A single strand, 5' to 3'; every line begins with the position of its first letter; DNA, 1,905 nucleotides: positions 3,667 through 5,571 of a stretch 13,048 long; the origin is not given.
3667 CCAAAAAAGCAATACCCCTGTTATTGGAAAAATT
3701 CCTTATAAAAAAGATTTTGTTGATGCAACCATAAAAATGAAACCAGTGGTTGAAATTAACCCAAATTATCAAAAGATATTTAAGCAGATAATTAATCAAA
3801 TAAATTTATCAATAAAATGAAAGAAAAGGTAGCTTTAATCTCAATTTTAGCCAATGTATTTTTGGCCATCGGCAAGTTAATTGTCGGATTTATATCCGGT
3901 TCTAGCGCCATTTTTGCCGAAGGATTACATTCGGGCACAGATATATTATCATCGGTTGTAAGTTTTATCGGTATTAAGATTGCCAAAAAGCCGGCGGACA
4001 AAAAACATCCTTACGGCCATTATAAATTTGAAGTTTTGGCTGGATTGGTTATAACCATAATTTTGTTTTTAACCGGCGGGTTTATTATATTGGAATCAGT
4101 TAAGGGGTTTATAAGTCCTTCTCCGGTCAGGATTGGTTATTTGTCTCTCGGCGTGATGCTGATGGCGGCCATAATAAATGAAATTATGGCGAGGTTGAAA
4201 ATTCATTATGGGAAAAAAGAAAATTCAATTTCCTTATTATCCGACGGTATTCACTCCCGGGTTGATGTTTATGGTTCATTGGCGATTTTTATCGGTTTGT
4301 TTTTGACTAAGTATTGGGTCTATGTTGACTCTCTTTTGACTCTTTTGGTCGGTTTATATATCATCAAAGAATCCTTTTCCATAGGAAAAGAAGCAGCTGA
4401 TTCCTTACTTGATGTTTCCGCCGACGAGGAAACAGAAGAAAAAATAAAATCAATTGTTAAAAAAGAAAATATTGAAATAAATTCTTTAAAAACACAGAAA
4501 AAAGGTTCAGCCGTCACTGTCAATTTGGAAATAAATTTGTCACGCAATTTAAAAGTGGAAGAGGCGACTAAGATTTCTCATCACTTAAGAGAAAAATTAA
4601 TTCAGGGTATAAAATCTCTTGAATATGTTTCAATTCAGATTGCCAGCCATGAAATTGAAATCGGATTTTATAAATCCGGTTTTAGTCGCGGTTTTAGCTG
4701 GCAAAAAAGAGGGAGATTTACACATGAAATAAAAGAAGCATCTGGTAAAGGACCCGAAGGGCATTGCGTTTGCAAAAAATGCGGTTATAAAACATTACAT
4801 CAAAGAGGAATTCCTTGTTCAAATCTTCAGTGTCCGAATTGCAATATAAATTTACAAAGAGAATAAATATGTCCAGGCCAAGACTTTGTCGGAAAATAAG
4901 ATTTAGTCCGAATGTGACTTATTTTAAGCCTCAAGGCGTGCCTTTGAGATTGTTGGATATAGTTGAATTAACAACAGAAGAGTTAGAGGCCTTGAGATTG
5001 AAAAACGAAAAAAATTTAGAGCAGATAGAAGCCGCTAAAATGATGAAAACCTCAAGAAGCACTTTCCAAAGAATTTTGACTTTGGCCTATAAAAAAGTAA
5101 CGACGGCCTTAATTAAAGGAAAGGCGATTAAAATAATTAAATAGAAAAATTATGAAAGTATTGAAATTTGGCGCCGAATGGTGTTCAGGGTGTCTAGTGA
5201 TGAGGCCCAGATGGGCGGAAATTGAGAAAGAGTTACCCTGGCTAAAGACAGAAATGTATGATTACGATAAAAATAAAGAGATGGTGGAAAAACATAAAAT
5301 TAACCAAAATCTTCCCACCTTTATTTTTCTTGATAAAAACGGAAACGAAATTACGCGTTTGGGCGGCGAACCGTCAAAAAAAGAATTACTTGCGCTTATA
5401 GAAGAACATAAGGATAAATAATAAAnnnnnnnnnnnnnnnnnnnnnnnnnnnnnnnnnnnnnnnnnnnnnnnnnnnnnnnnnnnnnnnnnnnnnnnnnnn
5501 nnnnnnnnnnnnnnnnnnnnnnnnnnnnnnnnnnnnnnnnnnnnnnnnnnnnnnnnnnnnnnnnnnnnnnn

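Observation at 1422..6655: Tight ten-gene metal/cofactor-handling island built mostly from families without a known function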

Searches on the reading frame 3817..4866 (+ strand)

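Call 3: search_protein_families(library=pfam, proteins=[window:3817-4866:+], max_evalue=0.01)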
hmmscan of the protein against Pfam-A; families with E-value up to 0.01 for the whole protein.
window:3817-4866:+ (349 aa): 2 families
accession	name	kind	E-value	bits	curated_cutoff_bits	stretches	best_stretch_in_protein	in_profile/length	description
PF01545.26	Cation_efflux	-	4.6e-52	177.1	26.6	1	7-198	2-198/198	Cation efflux family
PF16916.11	ZT_dimer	-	2.3e-06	28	26.7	1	203-275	2-75/78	Dimerisation domain of Zinc Transporter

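Call 6: search_protein_families(library=ncbifam, proteins=[window:3817-4866:+], max_evalue=0.01)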
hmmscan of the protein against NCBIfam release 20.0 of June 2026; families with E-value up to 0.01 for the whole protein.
window:3817-4866:+ (349 aa): 10 families
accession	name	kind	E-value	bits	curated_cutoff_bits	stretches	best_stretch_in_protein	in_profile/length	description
TIGR01297.1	CDF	superfamily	2.5e-70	237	82.35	1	3-278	2-283/285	cation diffusion facilitator family transporter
NF033616.1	CDF_MamB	equivalog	1.9e-46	158.9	350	1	2-276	5-282/284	magnetosome biogenesis CDF transporter MamB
NF033615.1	CDF_MamM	equivalog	4.1e-45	154.2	350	1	3-278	9-289/290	magnetosome biogenesis CDF transporter MamM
NF050169.1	CatEfflxFieF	equivalog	6.6e-41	140.4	420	1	8-267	10-272/282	cation efflux pump FieF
NF052621.1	MngEfTpMntE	equivalog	9.7e-41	140.1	500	1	4-267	4-272/293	manganese efflux transporter MntE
NF007064.0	PRK09509.1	equivalog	8.1e-34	117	447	1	9-264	17-274/300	CDF family cation-efflux transporter FieF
NF040994.1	MamV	equivalog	6.5e-31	107.6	500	1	2-274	10-284/319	CDF transporter MamV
NF052602.1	Zn_efflux_Cdf31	equivalog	3.6e-26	92.2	460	1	3-268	7-281/299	CDF family zinc efflux transporter Cdf31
NF002923.0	PRK03557.1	equivalog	1.4e-23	83.7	408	1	11-223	27-238/313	CDF family zinc transporter ZitB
NF033827.1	CDF_efflux_DmeF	equivalog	1.5e-16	60.7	250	2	7-122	20-134/309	CDF family Co(II)/Ni(II) efflux transporter DmeF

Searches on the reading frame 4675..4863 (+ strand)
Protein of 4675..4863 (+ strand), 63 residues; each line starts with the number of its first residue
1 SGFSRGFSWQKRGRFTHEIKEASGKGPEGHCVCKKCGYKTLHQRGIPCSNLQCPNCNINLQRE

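Call 32: search_protein_families(library=pfam, proteins=[window:4675-4863:+], max_evalue=1)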
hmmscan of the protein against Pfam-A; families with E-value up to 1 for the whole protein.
seq(63 aa): 2 families
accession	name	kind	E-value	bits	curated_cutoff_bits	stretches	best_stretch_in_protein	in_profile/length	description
PF01155.25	HypA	-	0.051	14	28.9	1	21-57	61-93/112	Hydrogenase/urease nickel incorporation, metallochaperone, hypA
PF08271.17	Zn_Ribbon_TF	-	0.59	10.2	29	0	29-38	18-27/43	TFIIB zinc-binding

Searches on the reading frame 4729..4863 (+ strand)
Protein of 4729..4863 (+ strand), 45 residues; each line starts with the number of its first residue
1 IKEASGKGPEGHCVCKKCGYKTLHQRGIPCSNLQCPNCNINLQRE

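Call 47: find_homologous_proteins(query=A3, max_evalue=0.001)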
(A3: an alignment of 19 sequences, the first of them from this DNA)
Query A3 (19 sequences) (45 aa, profile of the alignment): 3100 proteins with E <= 0.001 among 3191 candidates; the best 120 are listed.
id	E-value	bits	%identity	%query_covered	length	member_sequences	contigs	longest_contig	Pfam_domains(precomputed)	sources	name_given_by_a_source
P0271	2.3e-18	83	50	76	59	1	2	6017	-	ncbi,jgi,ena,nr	ncbi:MAG: hypothetical protein NDF54_11105 [archaeon GB-1867-035]|nr:hypothetical protein [Candidatu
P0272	3.6e-18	82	53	89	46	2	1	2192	-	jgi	-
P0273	4.2e-18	82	52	73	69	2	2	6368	-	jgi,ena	-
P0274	4.6e-18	82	48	89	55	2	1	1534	-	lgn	-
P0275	5.2e-18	82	49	91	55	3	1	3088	-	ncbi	-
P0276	6.6e-18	82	53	76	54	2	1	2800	-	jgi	-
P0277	8.1e-18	81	55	93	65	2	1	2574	-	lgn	-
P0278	9.0e-18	81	60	89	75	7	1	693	-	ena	-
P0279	1.1e-17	81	55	89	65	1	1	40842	-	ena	-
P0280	1.3e-17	81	53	89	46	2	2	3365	-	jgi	jgi:endogenous inhibitor of DNA gyrase (YacG/DUF329 family)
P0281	1.6e-17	80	55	84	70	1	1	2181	-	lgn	-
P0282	1.7e-17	80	50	89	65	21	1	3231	-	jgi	jgi:hypothetical protein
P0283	1.8e-17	80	55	89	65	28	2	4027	-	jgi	jgi:hypothetical protein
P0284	1.8e-17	80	50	89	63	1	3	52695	-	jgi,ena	-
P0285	1.8e-17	80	49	91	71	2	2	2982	-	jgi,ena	-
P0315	5.5e-17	79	48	73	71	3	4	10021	-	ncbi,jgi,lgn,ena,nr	ncbi:MAG: hypothetical protein J7M32_13615 [Deltaproteobacteria bacterium]|nr:hypothetical protein [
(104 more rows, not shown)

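Call 73: predict_structure(alignment_id=A6)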
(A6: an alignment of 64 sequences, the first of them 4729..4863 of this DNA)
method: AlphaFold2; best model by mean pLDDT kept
length: 45 residues; sequences in the alignment: 64
mean_pLDDT: 82.7   pTM: 0.57
mean pLDDT of the five models: 82.7, 81.8, 81.1, 79.3, 78.5
residues with pLDDT >= 90: 27; 70-90: 8; 50-70: 6; < 50: 4
segments of 3 or more residues with pLDDT < 50: 1-3
pLDDT, mean of each block of 10 residues (from residue 1): 51 93 89 94 91
secondary structure, 60 per line:
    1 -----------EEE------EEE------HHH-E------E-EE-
elements in order: E12-14 E21-23

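Call 77: fold_search(model_id=the predicted structure, library=pdb)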
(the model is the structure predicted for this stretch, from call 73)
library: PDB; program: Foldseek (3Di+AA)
matches with E <= 10: 229; with E <= 0.001: 0
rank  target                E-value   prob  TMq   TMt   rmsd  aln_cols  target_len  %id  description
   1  3f2c_A                6.0e-01  0.60  0.50  0.03   4.2        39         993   23  DNA Polymerase PolC from Geobacillus kaustophilus complex with DNA, dGTP and Mn (released 2009-01-20)
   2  4ywm_A                7.4e-01  0.35  0.47  0.11   3.7        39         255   20  Pyrococcus furiosus MCM N-terminal domain beta-turn triple mutant pentameric ring (released 2015-09-23)
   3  6htj_B                7.9e-01  0.51  0.48  0.21   2.6        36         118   25  Crystal structure of the translation recovery factor Trf from Sulfolobus solfataricus (released 2019-10-16)
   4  8q67_E                8.5e-01  0.35  0.48  0.05   3.1        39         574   28  Crystal structure of a homohexameric MCM from M. acidophilum (released 2025-03-12)
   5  6htj_A                9.9e-01  0.44  0.48  0.21   2.7        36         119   25  Crystal structure of the translation recovery factor Trf from Sulfolobus solfataricus (released 2019-10-16)
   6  7fsf                  9.9e-01  0.41  0.44  0.02   3.3        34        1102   26  CRYSTAL STRUCTURE OF T. MARITIMA REVERSE GYRASE ACTIVE SITE VARIANT Y851F (released 2023-05-10)
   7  7a9a_B                9.9e-01  0.38  0.52  0.43   2.9        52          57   17  Crystal structure of rubredoxin B (Rv3250c) from Mycobacterium tuberculosis (released 2021-03-03)
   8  6me7_A                9.9e-01  0.33  0.49  0.07   3.1        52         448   17  XFEL crystal structure of human melatonin receptor MT2 (H208A) in complex with 2-phenylmelatonin (released 2019-04-24)
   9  1nnq_A                1.1e+00  0.41  0.48  0.14   2.6        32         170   25  rubrerythrin from Pyrococcus furiosus Pfu-1210814 (released 2004-03-02)
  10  7yp8                  1.3e+00  0.13  0.36  0.03   5.3        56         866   18  Neisseria gonorrhoeae Leucyl-tRNA Synthetase in Complex with Leucyl-sulfamoyl 3-deazaadenosine (released 2024-02-07)
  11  4ddt                  1.4e+00  0.30  0.44  0.02   3.3        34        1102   26  Thermotoga maritima reverse gyrase, C2 FORM 2 (released 2012-12-26)
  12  5iy0_A                1.4e+00  0.23  0.47  0.11   3.9        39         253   20  PfMCM N-terminal domain double hexamer (released 2016-07-13)
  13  4ywl_A                1.4e+00  0.23  0.47  0.11   3.7        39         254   20  Pyrococcus furiosus MCM N-terminal domain F179A point mutant pentameric ring (released 2015-09-23)
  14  7nu2                  1.4e+00  0.13  0.36  0.03   5.3        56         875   18  Crystal Structure of Neisseria gonorrhoeae LeuRS E169G mutant in Complex with the Reaction Intermediate Leu-AMP (released 2022-08-31)
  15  7t6d_B                1.5e+00  0.30  0.48  0.07   2.8        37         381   19  CryoEM structure of the YejM/LapB complex (released 2022-08-17)
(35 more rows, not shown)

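Call 81: find_encoding_contigs(protein=P0315, flank=8000, max_places=2)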
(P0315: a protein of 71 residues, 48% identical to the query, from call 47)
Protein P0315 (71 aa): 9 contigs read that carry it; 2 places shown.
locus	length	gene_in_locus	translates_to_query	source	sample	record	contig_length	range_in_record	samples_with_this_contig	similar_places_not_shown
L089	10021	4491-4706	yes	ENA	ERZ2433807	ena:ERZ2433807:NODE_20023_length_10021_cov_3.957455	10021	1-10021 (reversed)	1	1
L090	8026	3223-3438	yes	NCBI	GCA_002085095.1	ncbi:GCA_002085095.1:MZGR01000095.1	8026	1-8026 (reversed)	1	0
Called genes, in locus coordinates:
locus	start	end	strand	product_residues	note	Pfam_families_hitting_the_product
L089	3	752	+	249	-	?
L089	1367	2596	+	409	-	PF10609:ParA, PF13614:AAA_31 (weak), PF01656:CbiA, PF02374:ArsA_ATPase (weak), PF09140:MipZ (weak), PF02579:Nitro_FeMo-Co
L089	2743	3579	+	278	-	PF00142:Fer4_NifH (faint), PF01656:CbiA, PF10609:ParA, PF13614:AAA_31 (weak), PF12838:Fer4_7 (faint), PF14697:Fer4_21 (weak), PF13187:Fer4_9 (weak), PF00037:Fer4 (weak), +2 more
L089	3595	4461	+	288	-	PF00142:Fer4_NifH (faint), PF01656:CbiA, PF12838:Fer4_7 (faint), PF00037:Fer4 (weak), PF14697:Fer4_21 (weak), PF10609:ParA (weak)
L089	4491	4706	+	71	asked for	-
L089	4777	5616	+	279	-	PF01937:ARMT1-like_dom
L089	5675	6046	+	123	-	PF00226:DnaJ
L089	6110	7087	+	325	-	PF04055:Radical_SAM, PF06463:Mob_synth_C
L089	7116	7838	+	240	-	PF13938:DUF4213, PF04016:DUF364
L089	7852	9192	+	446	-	PF01266:DAO (faint), PF03486:HI0933_like (faint), PF07992:Pyr_redox_2, PF13450:NAD_binding_8 (faint), PF13738:Pyr_redox_3, PF00070:Pyr_redox, PF02852:Pyr_redox_dim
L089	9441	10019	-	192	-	?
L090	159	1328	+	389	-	PF10609:ParA, PF01656:CbiA, PF02374:ArsA_ATPase (weak), PF09140:MipZ (weak), PF13614:AAA_31 (weak), PF02579:Nitro_FeMo-Co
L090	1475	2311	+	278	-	PF00142:Fer4_NifH (faint), PF01656:CbiA, PF10609:ParA, PF13614:AAA_31 (weak), PF12838:Fer4_7 (faint), PF14697:Fer4_21 (weak), PF13187:Fer4_9 (weak), PF00037:Fer4 (weak), +2 more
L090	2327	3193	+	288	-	PF00142:Fer4_NifH (faint), PF01656:CbiA, PF12838:Fer4_7 (faint), PF00037:Fer4 (weak), PF14697:Fer4_21 (weak), PF10609:ParA (weak)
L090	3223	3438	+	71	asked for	-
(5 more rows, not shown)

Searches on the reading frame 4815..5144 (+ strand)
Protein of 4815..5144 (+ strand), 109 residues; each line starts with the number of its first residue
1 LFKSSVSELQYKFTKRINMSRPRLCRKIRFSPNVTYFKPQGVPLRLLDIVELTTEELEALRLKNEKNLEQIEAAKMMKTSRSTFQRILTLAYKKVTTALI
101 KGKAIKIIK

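Call 3: search_protein_families(library=pfam, proteins=[window:4815-5144:+], max_evalue=0.01)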
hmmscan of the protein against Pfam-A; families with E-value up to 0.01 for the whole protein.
window:4815-5144:+ (109 aa): 1 family
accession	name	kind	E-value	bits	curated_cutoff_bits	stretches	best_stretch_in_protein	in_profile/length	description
PF02001.22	DUF134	-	1.9e-19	70.4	27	1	20-106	5-89/98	Protein of unknown function DUF134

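Call 6: search_protein_families(library=ncbifam, proteins=[window:4869-5144:+], max_evalue=0.01)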
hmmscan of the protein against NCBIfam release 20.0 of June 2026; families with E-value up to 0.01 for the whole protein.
window:4869-5144:+ (91 aa): 3 families
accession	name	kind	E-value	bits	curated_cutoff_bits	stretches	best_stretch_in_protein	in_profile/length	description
NF003257.0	PRK04217.1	equivalog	1.2e-13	51.1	115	1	3-90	11-99/110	hypothetical protein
TIGR02937.1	sigma70-ECF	superfamily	0.00037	20.1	42.9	1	32-80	116-164/165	sigma-70 family RNA polymerase sigma factor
NF005385.0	PRK06930.1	subfamily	0.0066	16.2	136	1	33-79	114-160/170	positive control sigma-like factor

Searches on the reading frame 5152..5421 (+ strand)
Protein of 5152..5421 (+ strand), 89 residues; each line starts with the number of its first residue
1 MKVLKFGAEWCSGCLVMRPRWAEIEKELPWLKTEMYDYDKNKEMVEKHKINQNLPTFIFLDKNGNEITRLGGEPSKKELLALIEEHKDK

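Call 3: search_protein_families(library=pfam, proteins=[window:5152-5421:+], max_evalue=0.01)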
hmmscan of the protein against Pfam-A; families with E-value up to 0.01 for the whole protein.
window:5152-5421:+ (89 aa): 4 families
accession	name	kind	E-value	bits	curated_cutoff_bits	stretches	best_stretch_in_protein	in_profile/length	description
PF00085.26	Thioredoxin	-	1.3e-11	44.9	23.5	1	3-84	22-102/103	Thioredoxin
PF14595.12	Thioredoxin_9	-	3.3e-09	37.2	25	1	2-76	44-120/129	Thioredoxin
PF13098.12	Thioredoxin_2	-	2.2e-05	25.2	27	1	33-82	56-103/104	Thioredoxin-like domain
PF13905.12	Thioredoxin_8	-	0.00043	21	27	0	21-65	50-93/94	Thioredoxin-like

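Call 6: search_protein_families(library=ncbifam, proteins=[window:5152-5421:+], max_evalue=0.01)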
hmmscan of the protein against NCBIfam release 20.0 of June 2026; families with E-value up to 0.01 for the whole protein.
window:5152-5421:+ (89 aa): 8 families
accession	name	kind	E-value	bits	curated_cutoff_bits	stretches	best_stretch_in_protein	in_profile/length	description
TIGR01068.1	thioredoxin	equivalog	7.1e-10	39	96.8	1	3-86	18-100/101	thioredoxin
TIGR01126.1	pdi_dom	equivalog_domain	3.8e-07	30.3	107.2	1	3-86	18-104/105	protein disulfide-isomerase domain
TIGR02187.2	PDO_seleno_TRX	equivalog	7.3e-06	25.5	185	1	8-85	26-104/209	protein disulfide oxidoreductase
NF006898.0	PRK09381.1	equivalog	0.00091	19.6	138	1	4-79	26-100/109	thioredoxin TrxA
NF008229.0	PRK10996.1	equivalog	0.0024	17.6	125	1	3-83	56-135/141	thioredoxin TrxC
NF045694.1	seleno_TsoB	exception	0.003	15.7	805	1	3-70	478-553/572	rhodanese/DsbD fusion-like selenoprotein TsoB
NF043050.1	DisulfRedDsbH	equivalog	0.0041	17.2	190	1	38-75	114-150/166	disulfide reductase DsbH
TIGR01130.1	ER_PDI_fam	subfamily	0.0045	16.6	344.25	1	4-88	368-453/476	protein disulfide-isomerase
